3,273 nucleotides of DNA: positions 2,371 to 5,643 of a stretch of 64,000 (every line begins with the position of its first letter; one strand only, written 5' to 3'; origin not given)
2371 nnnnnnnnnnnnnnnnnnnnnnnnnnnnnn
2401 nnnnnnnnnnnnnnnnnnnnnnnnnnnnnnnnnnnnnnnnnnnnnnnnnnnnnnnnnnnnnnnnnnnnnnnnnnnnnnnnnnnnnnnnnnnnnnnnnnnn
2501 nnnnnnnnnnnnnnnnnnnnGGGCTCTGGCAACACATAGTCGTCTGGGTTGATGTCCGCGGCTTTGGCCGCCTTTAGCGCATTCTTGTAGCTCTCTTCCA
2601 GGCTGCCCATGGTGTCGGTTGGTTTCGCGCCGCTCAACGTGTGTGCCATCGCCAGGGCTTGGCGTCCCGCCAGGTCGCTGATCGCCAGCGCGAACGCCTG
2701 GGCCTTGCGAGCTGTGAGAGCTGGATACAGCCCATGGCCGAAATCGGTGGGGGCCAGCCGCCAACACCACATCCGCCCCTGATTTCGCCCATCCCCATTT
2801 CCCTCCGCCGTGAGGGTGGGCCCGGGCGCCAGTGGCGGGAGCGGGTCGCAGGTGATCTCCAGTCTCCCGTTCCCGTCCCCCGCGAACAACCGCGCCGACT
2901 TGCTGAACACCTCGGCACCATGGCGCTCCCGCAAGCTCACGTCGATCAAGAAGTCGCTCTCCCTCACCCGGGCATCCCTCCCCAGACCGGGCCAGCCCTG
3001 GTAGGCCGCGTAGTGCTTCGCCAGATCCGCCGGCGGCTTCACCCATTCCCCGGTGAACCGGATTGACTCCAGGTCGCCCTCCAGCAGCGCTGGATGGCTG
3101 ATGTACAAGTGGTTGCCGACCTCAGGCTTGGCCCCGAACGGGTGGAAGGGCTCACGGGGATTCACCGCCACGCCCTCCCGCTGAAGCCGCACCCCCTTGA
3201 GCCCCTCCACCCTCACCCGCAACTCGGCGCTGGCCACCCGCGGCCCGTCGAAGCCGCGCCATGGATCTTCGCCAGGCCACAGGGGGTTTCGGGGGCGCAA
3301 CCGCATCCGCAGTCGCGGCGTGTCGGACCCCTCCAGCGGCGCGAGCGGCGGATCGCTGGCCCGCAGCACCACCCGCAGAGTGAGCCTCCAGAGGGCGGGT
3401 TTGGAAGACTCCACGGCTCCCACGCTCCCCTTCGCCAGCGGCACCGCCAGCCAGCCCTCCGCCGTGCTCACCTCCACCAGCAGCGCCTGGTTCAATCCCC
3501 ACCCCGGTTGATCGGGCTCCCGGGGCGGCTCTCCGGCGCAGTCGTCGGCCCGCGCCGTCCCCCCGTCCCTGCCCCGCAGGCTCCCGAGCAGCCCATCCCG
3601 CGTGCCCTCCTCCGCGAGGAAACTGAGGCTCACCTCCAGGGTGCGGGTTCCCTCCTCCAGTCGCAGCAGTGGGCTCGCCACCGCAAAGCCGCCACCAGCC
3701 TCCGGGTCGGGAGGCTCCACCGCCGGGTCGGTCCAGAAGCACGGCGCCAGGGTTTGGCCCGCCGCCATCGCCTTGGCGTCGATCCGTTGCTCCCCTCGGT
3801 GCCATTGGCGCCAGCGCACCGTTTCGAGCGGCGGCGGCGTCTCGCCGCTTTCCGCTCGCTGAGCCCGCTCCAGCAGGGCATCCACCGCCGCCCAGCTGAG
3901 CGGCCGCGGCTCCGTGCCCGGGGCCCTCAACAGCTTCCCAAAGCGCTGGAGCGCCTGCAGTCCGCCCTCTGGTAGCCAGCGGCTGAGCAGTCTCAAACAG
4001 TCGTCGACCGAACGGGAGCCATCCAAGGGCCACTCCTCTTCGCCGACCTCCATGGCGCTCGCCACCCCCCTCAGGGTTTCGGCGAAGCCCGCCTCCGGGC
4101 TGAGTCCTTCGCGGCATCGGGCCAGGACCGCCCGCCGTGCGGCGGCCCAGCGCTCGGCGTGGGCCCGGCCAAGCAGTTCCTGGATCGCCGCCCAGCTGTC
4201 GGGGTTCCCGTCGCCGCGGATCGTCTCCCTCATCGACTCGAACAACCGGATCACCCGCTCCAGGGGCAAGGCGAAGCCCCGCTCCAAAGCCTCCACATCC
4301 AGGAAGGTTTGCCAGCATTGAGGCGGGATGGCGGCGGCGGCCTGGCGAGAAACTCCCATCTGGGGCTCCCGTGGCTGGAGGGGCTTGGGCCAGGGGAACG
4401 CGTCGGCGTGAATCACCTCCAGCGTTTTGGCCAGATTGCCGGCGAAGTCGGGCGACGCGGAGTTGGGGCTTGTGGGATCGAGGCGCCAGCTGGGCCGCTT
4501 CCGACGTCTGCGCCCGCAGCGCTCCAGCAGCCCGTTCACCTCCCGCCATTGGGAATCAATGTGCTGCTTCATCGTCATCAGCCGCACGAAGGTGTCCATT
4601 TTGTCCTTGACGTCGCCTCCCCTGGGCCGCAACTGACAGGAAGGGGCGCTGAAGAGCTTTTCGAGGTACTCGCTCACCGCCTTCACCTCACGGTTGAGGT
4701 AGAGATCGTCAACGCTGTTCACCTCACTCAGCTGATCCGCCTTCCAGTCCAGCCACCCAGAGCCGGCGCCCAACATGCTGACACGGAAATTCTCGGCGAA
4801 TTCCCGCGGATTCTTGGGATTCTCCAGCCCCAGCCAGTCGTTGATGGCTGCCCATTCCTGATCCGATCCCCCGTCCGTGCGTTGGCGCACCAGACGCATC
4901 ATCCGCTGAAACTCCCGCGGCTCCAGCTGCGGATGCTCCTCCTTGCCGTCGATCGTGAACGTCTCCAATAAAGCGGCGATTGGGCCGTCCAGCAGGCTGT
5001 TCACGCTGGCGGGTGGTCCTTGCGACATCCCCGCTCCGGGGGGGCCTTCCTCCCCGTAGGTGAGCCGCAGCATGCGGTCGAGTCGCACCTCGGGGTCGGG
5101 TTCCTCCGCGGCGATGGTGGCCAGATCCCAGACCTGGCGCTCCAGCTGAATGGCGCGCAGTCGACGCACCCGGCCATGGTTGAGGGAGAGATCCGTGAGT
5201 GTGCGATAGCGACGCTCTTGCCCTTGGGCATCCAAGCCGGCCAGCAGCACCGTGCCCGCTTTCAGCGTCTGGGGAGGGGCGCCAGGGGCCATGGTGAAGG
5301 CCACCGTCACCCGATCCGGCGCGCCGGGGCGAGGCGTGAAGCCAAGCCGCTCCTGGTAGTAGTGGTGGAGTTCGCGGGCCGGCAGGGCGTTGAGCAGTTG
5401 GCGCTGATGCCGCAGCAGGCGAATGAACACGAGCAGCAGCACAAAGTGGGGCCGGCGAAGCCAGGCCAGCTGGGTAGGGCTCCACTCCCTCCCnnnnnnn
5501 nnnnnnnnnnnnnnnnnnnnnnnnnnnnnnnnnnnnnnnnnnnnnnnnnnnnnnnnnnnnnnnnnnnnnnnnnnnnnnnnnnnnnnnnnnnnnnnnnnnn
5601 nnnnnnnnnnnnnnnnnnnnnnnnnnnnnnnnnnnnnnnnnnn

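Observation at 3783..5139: About 450-aa insertion of four helical repeats in the Afp11-like baseplate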

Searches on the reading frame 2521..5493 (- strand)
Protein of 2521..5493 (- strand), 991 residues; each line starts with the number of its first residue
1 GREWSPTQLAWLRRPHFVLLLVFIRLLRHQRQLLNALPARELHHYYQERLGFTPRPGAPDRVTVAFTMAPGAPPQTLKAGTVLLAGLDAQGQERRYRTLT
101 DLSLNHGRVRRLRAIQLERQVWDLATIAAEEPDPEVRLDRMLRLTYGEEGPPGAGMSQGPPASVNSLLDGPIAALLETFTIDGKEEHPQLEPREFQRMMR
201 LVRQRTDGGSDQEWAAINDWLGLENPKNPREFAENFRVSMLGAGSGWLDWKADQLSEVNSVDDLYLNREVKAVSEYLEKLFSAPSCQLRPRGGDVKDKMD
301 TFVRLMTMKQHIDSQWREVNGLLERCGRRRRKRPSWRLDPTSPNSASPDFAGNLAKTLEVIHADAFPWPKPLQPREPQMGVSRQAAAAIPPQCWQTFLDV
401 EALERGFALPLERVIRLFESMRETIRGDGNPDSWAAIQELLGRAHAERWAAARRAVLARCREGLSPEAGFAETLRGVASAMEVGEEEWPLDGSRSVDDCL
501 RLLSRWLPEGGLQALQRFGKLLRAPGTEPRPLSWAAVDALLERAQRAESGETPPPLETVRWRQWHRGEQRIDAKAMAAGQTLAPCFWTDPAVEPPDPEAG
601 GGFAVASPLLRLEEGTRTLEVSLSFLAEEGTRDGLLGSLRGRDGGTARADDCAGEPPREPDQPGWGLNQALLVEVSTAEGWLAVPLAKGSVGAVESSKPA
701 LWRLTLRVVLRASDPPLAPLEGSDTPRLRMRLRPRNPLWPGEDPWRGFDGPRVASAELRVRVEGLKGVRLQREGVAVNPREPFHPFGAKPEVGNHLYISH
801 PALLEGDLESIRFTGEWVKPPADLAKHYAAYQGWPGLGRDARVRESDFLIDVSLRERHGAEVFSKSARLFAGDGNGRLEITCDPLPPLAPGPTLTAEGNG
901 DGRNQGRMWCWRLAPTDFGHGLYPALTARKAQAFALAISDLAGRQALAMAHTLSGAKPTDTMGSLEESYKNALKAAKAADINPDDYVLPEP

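Call 63: search_solved_structures(query=A4, max_evalue=1, show_alignments=5)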
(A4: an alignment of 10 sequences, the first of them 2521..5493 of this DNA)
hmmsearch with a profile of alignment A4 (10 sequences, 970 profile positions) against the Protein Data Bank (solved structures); distinct sequences matched with E-value up to 1: 6.
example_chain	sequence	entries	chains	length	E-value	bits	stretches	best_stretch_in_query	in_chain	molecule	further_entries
7aeb_G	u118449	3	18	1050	4.7e-58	200.3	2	593-834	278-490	Baseplate_J domain-containing protein | Baseplate protein J-like domain-containing protein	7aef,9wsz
7b5h_AH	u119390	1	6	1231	6e-52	180.1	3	14-120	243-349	All3317 protein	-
9qgl_A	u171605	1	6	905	1.1e-39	139.5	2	7-118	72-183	Photorhabdus luminescens subsp. laumondii TTO1 complete genome segment 6/17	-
9rce_A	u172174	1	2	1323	1.2e-28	103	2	664-925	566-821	Baseplate protein J-like domain-containing protein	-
6rao_I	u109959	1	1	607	2.5e-23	85.4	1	18-112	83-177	Afp11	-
6j0n_J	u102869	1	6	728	2e-20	75.8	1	15-117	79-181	Pvc11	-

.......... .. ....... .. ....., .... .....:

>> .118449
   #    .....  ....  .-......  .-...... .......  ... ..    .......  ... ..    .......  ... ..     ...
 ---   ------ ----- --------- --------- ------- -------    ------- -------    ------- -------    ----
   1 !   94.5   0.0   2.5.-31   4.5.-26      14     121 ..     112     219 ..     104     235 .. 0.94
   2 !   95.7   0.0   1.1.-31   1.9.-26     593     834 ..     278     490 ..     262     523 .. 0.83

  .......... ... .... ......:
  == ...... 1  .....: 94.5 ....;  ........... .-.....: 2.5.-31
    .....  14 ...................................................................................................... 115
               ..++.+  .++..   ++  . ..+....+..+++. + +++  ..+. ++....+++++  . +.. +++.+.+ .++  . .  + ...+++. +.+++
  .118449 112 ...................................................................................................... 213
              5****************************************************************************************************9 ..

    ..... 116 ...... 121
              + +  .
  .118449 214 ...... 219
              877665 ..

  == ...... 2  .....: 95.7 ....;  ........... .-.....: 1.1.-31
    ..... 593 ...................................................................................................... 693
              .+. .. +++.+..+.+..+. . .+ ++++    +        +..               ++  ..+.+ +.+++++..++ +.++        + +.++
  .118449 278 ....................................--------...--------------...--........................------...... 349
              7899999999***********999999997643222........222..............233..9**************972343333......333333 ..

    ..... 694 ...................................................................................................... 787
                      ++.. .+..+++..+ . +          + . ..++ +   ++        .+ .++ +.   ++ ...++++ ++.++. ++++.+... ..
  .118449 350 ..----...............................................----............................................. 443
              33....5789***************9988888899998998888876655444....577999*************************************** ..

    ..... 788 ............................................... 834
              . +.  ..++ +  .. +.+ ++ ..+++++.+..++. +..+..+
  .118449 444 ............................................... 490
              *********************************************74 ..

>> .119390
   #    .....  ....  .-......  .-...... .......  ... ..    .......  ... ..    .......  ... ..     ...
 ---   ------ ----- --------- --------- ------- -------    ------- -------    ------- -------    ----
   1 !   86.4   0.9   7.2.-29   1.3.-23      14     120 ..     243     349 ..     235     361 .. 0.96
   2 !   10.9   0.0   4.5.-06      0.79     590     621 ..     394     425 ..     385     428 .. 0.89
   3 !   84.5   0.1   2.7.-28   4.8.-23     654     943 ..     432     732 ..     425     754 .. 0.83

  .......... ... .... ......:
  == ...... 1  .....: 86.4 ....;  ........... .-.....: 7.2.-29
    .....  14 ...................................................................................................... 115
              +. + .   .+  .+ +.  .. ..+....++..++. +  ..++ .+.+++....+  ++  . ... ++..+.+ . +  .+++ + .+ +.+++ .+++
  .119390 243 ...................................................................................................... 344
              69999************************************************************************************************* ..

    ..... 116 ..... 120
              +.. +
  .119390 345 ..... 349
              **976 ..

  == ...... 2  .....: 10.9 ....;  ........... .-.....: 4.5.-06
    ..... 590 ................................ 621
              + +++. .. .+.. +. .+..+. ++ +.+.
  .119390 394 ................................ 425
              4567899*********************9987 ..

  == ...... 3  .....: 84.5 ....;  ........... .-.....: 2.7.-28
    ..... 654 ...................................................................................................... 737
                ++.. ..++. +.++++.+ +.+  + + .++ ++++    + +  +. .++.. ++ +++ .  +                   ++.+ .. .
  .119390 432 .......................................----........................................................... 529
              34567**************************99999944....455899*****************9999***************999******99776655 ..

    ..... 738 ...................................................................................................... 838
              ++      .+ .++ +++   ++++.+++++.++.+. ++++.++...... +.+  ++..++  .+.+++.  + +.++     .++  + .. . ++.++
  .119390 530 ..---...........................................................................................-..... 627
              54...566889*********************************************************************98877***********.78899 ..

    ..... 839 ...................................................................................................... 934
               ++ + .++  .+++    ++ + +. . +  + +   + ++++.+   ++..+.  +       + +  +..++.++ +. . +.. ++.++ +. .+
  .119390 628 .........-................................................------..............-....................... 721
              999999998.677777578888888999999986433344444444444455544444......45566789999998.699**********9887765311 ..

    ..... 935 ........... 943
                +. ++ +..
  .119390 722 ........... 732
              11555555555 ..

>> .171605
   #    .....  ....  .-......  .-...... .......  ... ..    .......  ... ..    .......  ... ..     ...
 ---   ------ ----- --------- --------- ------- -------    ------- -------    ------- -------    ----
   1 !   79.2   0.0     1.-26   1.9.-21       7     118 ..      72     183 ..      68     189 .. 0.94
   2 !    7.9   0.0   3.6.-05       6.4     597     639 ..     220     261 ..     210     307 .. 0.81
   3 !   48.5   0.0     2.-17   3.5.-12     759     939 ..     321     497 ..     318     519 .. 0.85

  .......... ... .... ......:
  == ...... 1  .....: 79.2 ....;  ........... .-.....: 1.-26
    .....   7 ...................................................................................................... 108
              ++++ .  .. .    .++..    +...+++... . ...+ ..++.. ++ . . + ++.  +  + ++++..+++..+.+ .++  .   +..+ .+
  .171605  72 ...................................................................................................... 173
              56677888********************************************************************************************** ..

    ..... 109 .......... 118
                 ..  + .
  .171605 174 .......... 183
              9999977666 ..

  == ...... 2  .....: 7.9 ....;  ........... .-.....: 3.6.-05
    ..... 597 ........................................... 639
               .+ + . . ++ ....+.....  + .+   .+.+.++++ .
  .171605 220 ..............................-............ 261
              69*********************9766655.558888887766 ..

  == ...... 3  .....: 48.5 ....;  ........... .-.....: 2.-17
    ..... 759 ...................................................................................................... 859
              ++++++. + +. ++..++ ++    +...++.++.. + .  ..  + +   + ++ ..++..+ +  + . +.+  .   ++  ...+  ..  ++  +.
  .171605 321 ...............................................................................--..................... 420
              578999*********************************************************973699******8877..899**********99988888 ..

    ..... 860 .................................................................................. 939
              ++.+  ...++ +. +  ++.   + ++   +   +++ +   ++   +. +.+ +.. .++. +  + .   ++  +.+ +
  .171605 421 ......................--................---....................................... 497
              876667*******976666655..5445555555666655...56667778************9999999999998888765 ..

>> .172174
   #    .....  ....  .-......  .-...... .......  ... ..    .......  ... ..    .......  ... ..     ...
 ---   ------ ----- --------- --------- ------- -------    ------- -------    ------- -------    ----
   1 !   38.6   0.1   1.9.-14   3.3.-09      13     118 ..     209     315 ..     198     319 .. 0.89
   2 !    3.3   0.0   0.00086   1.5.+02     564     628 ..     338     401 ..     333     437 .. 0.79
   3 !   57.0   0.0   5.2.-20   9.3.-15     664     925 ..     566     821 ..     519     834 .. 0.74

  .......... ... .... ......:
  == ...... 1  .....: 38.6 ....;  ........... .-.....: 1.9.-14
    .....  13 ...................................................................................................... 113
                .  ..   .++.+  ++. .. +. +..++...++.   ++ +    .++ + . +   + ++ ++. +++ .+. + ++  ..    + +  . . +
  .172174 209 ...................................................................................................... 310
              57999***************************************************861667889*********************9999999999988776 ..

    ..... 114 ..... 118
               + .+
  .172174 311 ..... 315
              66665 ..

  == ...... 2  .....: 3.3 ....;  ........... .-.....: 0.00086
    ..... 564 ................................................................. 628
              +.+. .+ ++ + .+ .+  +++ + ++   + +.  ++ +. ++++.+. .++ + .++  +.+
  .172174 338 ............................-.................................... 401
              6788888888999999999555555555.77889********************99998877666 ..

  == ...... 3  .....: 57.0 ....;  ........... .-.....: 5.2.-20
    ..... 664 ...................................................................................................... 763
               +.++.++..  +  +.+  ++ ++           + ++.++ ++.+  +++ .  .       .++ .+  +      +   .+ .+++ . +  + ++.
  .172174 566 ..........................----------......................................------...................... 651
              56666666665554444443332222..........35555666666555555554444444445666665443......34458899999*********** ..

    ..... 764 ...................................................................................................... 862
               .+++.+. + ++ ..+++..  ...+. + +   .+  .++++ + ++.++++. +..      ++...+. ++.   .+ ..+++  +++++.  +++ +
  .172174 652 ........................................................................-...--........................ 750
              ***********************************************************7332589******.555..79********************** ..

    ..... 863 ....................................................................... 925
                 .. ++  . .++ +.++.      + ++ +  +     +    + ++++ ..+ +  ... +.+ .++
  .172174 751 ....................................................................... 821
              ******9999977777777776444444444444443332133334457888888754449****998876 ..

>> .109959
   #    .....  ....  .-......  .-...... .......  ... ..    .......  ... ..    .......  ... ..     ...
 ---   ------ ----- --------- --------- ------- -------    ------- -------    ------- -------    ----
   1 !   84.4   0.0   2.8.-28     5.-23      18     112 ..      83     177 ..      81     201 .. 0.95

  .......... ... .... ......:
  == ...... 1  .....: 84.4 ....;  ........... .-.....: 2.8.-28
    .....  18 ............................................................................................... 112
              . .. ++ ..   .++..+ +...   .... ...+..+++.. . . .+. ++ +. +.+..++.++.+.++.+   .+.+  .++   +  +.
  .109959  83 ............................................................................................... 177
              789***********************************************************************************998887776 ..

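Call 64: predict_structure(alignment_id=A4)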
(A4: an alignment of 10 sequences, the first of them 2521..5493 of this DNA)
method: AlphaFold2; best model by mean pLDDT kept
length: 991 residues; sequences in the alignment: 10
mean_pLDDT: 72.7   pTM: 0.45
mean pLDDT of the five models: 72.7, 71.6, 69.9, 68.8, 62.9
residues with pLDDT >= 90: 52; 70-90: 571; 50-70: 255; < 50: 113
segments of 3 or more residues with pLDDT < 50: 1-3, 47-49, 51-65, 70-72, 99-101, 106-120, 151-154, 344-346, 375-383, 484-487, 560-570, 572-575, 588-597, 893-899, 956-959
pLDDT, mean of each block of 10 residues (from residue 1): 60 67 67 52 50 39 46 55 60 55 42 34 79 86 73 51 75 81 63 86 79 87 84 88 74 77 87 88 87 83 88 84 80 75 57 85 83 53 60 87 85 89 78 87 88 85 85 85 51 76 88 88 74 84 87 70 37 50 56 44 75 82 77 84 80 81 79 86 89 73 90 83 74 66 69 78 81 81 81 82 66 83 69 55 69 76 81 72 72 48 70 69 69 77 72 54 66 76 72 58
secondary structure, 60 per line:
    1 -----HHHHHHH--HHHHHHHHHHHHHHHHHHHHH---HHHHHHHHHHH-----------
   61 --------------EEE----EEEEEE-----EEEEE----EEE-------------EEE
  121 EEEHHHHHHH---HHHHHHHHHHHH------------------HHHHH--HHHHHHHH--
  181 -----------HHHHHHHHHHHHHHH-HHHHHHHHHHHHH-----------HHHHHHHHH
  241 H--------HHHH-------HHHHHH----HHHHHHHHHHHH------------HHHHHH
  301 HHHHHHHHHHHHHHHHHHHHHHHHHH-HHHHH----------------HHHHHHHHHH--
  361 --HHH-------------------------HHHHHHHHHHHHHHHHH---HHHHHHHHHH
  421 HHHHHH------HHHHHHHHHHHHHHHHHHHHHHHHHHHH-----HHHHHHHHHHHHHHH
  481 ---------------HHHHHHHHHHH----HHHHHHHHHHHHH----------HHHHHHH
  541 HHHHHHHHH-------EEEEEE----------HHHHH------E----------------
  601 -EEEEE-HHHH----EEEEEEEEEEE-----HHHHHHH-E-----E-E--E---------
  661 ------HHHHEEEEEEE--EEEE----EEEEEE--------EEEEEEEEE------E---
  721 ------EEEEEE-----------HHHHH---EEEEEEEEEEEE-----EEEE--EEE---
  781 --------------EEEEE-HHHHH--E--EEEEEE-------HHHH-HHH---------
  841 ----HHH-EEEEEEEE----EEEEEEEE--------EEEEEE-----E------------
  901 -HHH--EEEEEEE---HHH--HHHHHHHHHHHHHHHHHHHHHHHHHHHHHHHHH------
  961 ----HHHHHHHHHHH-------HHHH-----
elements in order (helices of 4 or more, strands of 3 or more residues): H6-12 H15-35 H39-49 E75-77 E82-87 E93-97 E102-104 E118-123 H124-130 H134-145 H164-168 H171-178 H192-206 H208-220 H232-241 H250-253 H261-266 H271-282 H295-326 H328-332 H349-358 H391-407 H411-426 H433-460 H466-480 H496-506 H511-523 H534-549 E557-562 H573-577 E602-606 H608-611 E616-626 H632-638 H667-670 E671-677 E680-683 E688-693 E702-710 E727-732 H744-748 E752-763 E769-772 E775-777 E795-799 H801-805 E811-816 H824-827 E849-856 E861-868 E877-882 E907-913 H922-954 H965-975 H983-986
